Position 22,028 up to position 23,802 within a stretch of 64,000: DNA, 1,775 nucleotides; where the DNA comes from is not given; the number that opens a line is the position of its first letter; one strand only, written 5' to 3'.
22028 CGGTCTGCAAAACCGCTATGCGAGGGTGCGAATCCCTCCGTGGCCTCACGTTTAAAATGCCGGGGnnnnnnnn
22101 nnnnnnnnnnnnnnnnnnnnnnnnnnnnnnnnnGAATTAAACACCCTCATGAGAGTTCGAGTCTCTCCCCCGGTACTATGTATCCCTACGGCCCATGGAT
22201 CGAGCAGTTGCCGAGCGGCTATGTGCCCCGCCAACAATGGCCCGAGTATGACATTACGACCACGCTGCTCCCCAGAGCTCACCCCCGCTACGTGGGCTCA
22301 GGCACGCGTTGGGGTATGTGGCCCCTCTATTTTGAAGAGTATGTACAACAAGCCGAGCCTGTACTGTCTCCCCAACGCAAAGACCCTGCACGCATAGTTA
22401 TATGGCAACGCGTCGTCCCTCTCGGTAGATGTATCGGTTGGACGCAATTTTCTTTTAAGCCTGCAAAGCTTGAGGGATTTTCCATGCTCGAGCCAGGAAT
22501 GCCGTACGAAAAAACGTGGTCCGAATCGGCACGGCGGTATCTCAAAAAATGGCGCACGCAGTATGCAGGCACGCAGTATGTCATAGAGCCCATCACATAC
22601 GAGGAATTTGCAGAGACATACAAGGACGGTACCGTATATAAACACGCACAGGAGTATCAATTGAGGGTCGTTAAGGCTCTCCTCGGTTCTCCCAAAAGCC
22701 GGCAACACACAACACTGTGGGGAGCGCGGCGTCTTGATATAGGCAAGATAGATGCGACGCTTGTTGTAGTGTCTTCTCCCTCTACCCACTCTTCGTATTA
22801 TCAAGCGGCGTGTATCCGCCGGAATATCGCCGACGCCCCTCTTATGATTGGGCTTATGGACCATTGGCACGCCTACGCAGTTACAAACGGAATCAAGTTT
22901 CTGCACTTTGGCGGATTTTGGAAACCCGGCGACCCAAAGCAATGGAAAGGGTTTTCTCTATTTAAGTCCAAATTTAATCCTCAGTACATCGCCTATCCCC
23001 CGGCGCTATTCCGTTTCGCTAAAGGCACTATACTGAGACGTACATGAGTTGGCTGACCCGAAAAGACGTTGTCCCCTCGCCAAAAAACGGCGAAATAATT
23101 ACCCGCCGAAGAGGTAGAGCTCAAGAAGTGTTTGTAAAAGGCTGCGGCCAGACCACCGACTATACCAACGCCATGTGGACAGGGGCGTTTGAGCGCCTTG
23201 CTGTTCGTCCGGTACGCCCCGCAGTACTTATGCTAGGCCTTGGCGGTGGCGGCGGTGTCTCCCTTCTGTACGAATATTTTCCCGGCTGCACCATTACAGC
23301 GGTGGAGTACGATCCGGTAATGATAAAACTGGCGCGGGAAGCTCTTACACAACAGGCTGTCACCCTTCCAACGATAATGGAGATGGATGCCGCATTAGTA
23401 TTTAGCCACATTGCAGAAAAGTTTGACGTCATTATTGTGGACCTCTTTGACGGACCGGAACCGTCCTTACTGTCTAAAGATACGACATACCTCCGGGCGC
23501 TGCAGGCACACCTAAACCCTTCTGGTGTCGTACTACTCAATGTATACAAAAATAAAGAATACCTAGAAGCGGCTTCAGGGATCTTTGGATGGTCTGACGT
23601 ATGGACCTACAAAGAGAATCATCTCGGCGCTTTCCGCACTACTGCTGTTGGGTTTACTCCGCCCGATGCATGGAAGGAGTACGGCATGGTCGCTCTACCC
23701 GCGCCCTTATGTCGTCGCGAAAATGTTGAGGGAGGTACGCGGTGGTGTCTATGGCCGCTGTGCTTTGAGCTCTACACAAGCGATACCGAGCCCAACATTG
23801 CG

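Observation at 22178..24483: Tandem FemAB/CelD-like paralogs, one fused to a spermidine-synthase-like domain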

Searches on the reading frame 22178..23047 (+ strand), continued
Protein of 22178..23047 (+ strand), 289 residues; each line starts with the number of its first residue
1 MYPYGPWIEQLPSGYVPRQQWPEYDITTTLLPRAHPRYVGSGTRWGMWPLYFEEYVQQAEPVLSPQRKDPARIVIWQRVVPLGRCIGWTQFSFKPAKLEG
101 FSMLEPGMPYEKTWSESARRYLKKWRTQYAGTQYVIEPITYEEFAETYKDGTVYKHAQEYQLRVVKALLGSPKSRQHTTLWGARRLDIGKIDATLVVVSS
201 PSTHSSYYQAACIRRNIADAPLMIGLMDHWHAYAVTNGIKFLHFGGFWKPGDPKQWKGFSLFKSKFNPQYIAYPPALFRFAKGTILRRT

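Call 51: search_protein_families(library=pfam, proteins=[L035:38-388:+, L035:396-941:+, L035:946-1977:+, L035:3185-5326:+, L035:6775-7656:+, L035:7672-8370:+, L035:8383-9222:+, L035:9241-10383:+, L035:10389-11456:+, L035:11459-12571:+], max_evalue=0.0001)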
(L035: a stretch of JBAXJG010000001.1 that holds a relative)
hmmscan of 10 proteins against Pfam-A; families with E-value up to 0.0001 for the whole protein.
L035:38-388:+ (117 aa): 2 families
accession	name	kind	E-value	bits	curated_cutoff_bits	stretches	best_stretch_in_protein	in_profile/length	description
PF00633.29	HHH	-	2.9e-07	30.4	24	1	6-34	2-30/30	Helix-hairpin-helix motif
PF00730.31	HhH-GPD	-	1.2e-05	26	26.2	1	27-75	61-108/108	HhH-GPD superfamily base excision DNA repair protein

L035:396-941:+ (182 aa): 2 families
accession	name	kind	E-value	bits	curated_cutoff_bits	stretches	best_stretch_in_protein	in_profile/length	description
PF01569.27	PAP2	-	1.8e-22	79.9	27.2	1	58-169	5-127/130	PAP2 superfamily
PF14378.12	PAP2_3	-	2.1e-06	28.1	27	1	8-161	15-189/190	PAP2 superfamily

L035:946-1977:+ (344 aa): 1 family
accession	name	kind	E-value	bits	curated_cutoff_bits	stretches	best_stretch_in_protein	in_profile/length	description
PF02618.21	YceG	-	8.8e-75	252.1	32.4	1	41-341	1-275/275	YceG-like family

L035:3185-5326:+ (714 aa): 6 families
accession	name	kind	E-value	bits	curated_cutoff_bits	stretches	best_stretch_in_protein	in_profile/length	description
PF00580.27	UvrD-helicase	-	1e-75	255.4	23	1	23-289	1-270/271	UvrD/REP helicase N-terminal domain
PF13361.12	UvrD_C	-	8e-60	203.5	25.6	1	296-621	2-347/350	UvrD-like helicase C-terminal domain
PF13245.12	AAA_19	-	3.9e-22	79.3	25.1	1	36-275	12-134/134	AAA domain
PF13538.12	UvrD_C_2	-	2.2e-12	47.1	27.4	1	563-619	4-51/52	UvrD-like helicase C-terminal domain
PF01443.25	Viral_helicase1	-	2.2e-09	37.9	21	0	560-619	178-226/228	Viral superfamily 1 RNA helicase core domain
PF13604.12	AAA_30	-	2.6e-06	27.8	27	0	24-86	3-66/191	AAA domain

L035:6775-7656:+ (294 aa): 2 families
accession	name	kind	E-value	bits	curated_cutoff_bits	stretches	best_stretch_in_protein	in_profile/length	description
PF00438.25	S-AdoMet_synt_N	-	7.6e-10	39.7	33.1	1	9-72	11-74/99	S-adenosylmethionine synthetase, N-terminal domain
PF02772.21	S-AdoMet_synt_M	-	3.3e-09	37.3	29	1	95-148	4-56/120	S-adenosylmethionine synthetase, central domain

L035:7672-8370:+ (233 aa): 1 family
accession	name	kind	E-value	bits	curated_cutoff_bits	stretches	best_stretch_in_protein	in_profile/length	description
PF00160.26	Pro_isomerase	-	1.5e-42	145.9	21.7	1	88-232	2-159/159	Cyclophilin type peptidyl-prolyl cis-trans isomerase/CLD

L035:8383-9222:+ (280 aa): 1 family
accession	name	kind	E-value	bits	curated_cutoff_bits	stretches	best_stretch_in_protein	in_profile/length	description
PF13529.12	Peptidase_C39_2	-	1.1e-09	39.5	24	1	96-240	1-142/143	Peptidase_C39 like family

L035:9241-10383:+ (381 aa): 1 family
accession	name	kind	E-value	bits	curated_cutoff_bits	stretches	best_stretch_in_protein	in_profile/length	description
PF10646.14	Germane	-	1e-11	45.9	23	1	283-374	27-115/117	Sporulation and spore germination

L035:10389-11456:+ (356 aa): 1 family
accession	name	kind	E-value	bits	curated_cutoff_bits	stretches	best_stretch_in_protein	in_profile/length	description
PF09587.15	PGA_cap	-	1.5e-56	192.2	27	1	63-287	2-255/255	Bacterial capsule synthesis protein PGA_cap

L035:11459-12571:+ (371 aa): 3 families
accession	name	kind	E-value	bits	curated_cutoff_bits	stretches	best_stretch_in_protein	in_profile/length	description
PF02601.20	Exonuc_VII_L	-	2.6e-68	231.3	35.9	2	119-294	1-176/315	Exonuclease VII, large subunit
PF13742.12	tRNA_anti_2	-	2.2e-12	47.5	27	1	4-96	1-95/95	OB-fold nucleic acid binding domain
PF01336.31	tRNA_anti-codon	-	2.6e-05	24.5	27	1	26-98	1-75/75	OB-fold nucleic acid binding domain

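Call 69: search_protein_families(library=pfam, proteins=[P0061, P0004, P0009, P0013, P0020, P0022, P0033, P0048, P0052, P0054], max_evalue=0.1)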
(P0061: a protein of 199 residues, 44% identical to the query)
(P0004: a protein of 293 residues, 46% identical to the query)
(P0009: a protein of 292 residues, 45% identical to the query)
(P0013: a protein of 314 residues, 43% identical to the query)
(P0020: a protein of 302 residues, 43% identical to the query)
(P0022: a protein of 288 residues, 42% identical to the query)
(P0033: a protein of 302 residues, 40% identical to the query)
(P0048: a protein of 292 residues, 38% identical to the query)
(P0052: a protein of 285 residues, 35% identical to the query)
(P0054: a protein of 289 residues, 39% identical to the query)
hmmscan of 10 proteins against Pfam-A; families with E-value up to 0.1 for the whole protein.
P0061 (199 aa): 1 family
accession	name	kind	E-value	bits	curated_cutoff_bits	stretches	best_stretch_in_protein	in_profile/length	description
PF13480.13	Acetyltransf_6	-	1.1e-05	26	22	1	72-170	54-142/143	Acetyltransferase (GNAT) domain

P0004 (293 aa): 0 families

P0009 (292 aa): 1 family
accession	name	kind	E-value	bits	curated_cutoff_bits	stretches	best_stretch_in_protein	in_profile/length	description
PF04140.19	ICMT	-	0.0018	19.1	24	1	72-114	16-59/95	Isoprenylcysteine carboxyl methyltransferase (ICMT) family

P0013 (314 aa): 0 families

P0020 (302 aa): 1 family
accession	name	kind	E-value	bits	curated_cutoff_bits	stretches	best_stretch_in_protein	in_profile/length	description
PF13480.13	Acetyltransf_6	-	0.0029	18.2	22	1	159-262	37-136/143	Acetyltransferase (GNAT) domain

P0022 (288 aa): 1 family
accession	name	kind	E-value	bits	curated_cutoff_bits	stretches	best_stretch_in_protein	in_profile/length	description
PF13480.13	Acetyltransf_6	-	0.018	15.6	22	1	158-247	53-135/143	Acetyltransferase (GNAT) domain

P0033 (302 aa): 1 family
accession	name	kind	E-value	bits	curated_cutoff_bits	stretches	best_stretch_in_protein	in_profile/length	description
PF13480.13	Acetyltransf_6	-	0.00051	20.7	22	1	178-267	55-137/143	Acetyltransferase (GNAT) domain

P0048 (292 aa): 0 families

P0052 (285 aa): 0 families

P0054 (289 aa): 1 family
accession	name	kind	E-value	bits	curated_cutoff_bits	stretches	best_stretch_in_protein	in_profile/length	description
PF13480.13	Acetyltransf_6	-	2.1e-05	25.1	22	1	123-249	7-136/143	Acetyltransferase (GNAT) domain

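Call 73: fold_search(model_id=the predicted structure, library=pdb)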
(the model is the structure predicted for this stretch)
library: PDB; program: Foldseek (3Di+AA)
matches with E <= 10: 685; with E <= 0.001: 70
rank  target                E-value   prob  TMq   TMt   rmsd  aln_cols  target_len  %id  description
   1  9wqy                  4.9e-09  1.00  0.56  0.56   5.8       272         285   14  aminoacyl-tRNA-dependent peptide synthase, Sba18, complexed with streptothrisamine (released 2026-04-01)
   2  4v35                  1.8e-08  1.00  0.47  0.43   6.8       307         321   12  The Structure of A-PGS from Pseudomonas aeruginosa (released 2015-08-19)
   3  9wqx                  2.3e-08  1.00  0.56  0.57   5.7       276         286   12  aminoacyl-tRNA-dependent peptide synthase, Sbb17, complexed with streptothrisamine (released 2026-04-01)
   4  9j8s_A                4.4e-08  1.00  0.48  0.20   6.1       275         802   12  MprF from Pseudomonas aeruginosa in nanodisc, C2 symmetry (released 2025-09-03)
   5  9wqw                  4.9e-08  1.00  0.55  0.55   3.8       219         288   14  aminoacyl-tRNA-dependent peptide synthase, Sbb17 (released 2026-04-01)
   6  5vrv_F                4.9e-08  1.00  0.52  0.48   5.9       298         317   11  2.05 Angstrom Resolution Crystal Structure of C-terminal Domain (DUF2156) of Putative Lysylphosphatidylglycerol Synthe (released 2017-05-24)
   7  1ne9                  7.4e-08  1.00  0.60  0.53   6.2       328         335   12  Crystal Structure of Weissella viridescens FemX at 1.7 Ang Resolution (released 2004-02-10)
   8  5vrv_D                7.9e-08  1.00  0.51  0.48   5.7       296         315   11  2.05 Angstrom Resolution Crystal Structure of C-terminal Domain (DUF2156) of Putative Lysylphosphatidylglycerol Synthe (released 2017-05-24)
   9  9goe_A                7.9e-08  1.00  0.49  0.20   6.0       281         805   12  Cryo-EM structure of the multiple peptide resistance factor (MprF) from Pseudomonas aeruginosa bound to a synthetic na (released 2025-03-12)
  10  4v34                  8.4e-08  1.00  0.50  0.45   6.4       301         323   11  The Structure of A-PGS from Pseudomonas aeruginosa (SeMet derivative) (released 2015-08-19)
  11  1xf8                  8.9e-08  1.00  0.60  0.53   6.5       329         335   12  Crystal Structure of Weissella viridescens FemX (Y254F) Mutant (released 2005-05-31)
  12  7z6a_A                9.4e-08  1.00  0.62  0.55   5.5       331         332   12  CRYSTAL STRUCTURE OF WEISSELLA VIRIDESCENS FEMXVV NON-RIBOSOMAL AMINO ACID TRANSFERASE IN COMPLEX WITH A PEPTIDYL-XNA  (released 2022-10-26)
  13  5vrv_B                1.0e-07  1.00  0.54  0.50   5.5       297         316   11  2.05 Angstrom Resolution Crystal Structure of C-terminal Domain (DUF2156) of Putative Lysylphosphatidylglycerol Synthe (released 2017-05-24)
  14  1xe4                  1.3e-07  1.00  0.59  0.52   5.8       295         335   12  Crystal Structure of Weissella viridescens FemX (K36M) Mutant (released 2005-05-31)
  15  9j8q_A                1.5e-07  1.00  0.47  0.20   7.4       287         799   11  MprF from Pseudomonas aeruginosa in GDN micelle, C2 symmetry (released 2025-09-03)
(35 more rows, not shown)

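Call 81: search_protein_families(library=padloc, proteins=[window:22178-23047:+], max_evalue=0.01)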
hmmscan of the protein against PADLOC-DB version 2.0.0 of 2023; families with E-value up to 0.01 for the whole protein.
window:22178-23047:+ (289 aa): 0 families

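Call 82: search_protein_families(library=phrogs, proteins=[window:22178-23047:+], max_evalue=0.01)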
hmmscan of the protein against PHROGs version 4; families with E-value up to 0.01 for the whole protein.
window:22178-23047:+ (289 aa): 0 families

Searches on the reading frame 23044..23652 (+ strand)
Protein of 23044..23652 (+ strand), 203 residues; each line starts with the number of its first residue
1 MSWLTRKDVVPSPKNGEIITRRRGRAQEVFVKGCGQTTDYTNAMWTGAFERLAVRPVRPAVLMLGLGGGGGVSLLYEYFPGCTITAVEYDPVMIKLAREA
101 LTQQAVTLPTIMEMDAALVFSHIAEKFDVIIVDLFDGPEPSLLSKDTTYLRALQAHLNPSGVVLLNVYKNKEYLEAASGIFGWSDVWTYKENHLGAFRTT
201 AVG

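Call 33: find_homologous_proteins(query=window:23044-23652:+)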
Query window:23044-23652:+ (203 aa): 15 proteins with E <= 0.001 among 1359 candidates.
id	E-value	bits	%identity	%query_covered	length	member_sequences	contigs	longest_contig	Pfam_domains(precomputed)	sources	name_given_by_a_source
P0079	1.0e-55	207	49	98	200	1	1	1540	-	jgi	jgi:spermidine synthase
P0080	1.9e-45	173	44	97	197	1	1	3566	PF13649.13,PF08241.19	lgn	-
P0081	5.3e-44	168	45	97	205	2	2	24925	-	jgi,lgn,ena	-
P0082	1.5e-43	167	45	97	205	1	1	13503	PF13847.13,PF13649.13,PF08241.19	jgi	jgi:spermidine synthase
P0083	2.0e-43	166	45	97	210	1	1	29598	-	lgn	-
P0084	4.4e-43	165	45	97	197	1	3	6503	PF13649.13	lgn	-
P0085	4.4e-42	162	41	100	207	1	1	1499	PF13649.13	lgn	-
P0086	1.1e-39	154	44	97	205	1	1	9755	PF01564.24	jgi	jgi:spermidine synthase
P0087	3.2e-36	143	40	98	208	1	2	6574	PF13649.13,PF01564.24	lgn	-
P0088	4.3e-34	136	39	93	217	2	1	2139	PF01564.24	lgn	-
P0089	6.0e-26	109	35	99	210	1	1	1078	PF13649.13,PF01564.24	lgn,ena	-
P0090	3.9e-24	103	36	97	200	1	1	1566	PF13649.13,PF01564.24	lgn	-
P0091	5.2e-21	93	34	92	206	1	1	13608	PF13847.13,PF05430.18,PF01564.24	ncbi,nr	ncbi:MAG: methyltransferase domain-containing protein [Candidatus Magasanikbacteria bacterium]|nr:me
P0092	6.0e-17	80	34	95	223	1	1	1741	PF13649.13,PF01564.24,PF08241.19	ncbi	-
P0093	1.6e-5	43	28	60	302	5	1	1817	PF01564.24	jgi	jgi:spermidine synthase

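Call 64: search_solved_structures(query=window:23044-23652:+, max_evalue=0.01, show_alignments=3)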
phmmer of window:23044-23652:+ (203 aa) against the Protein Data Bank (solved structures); distinct sequences matched with E-value up to 0.01: 4.
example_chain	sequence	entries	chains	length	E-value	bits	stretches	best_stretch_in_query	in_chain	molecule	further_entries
5wcj_A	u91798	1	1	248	1.8e-05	27.8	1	57-167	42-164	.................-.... protein 13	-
1uir_A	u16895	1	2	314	0.00021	24.3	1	58-163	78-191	Polyamine Aminopropyltransferase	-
3anx_A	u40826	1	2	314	0.00021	24.3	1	58-163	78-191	spermidine synthase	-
8g5s_A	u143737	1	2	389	0.00023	24.2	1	44-165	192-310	TnmJ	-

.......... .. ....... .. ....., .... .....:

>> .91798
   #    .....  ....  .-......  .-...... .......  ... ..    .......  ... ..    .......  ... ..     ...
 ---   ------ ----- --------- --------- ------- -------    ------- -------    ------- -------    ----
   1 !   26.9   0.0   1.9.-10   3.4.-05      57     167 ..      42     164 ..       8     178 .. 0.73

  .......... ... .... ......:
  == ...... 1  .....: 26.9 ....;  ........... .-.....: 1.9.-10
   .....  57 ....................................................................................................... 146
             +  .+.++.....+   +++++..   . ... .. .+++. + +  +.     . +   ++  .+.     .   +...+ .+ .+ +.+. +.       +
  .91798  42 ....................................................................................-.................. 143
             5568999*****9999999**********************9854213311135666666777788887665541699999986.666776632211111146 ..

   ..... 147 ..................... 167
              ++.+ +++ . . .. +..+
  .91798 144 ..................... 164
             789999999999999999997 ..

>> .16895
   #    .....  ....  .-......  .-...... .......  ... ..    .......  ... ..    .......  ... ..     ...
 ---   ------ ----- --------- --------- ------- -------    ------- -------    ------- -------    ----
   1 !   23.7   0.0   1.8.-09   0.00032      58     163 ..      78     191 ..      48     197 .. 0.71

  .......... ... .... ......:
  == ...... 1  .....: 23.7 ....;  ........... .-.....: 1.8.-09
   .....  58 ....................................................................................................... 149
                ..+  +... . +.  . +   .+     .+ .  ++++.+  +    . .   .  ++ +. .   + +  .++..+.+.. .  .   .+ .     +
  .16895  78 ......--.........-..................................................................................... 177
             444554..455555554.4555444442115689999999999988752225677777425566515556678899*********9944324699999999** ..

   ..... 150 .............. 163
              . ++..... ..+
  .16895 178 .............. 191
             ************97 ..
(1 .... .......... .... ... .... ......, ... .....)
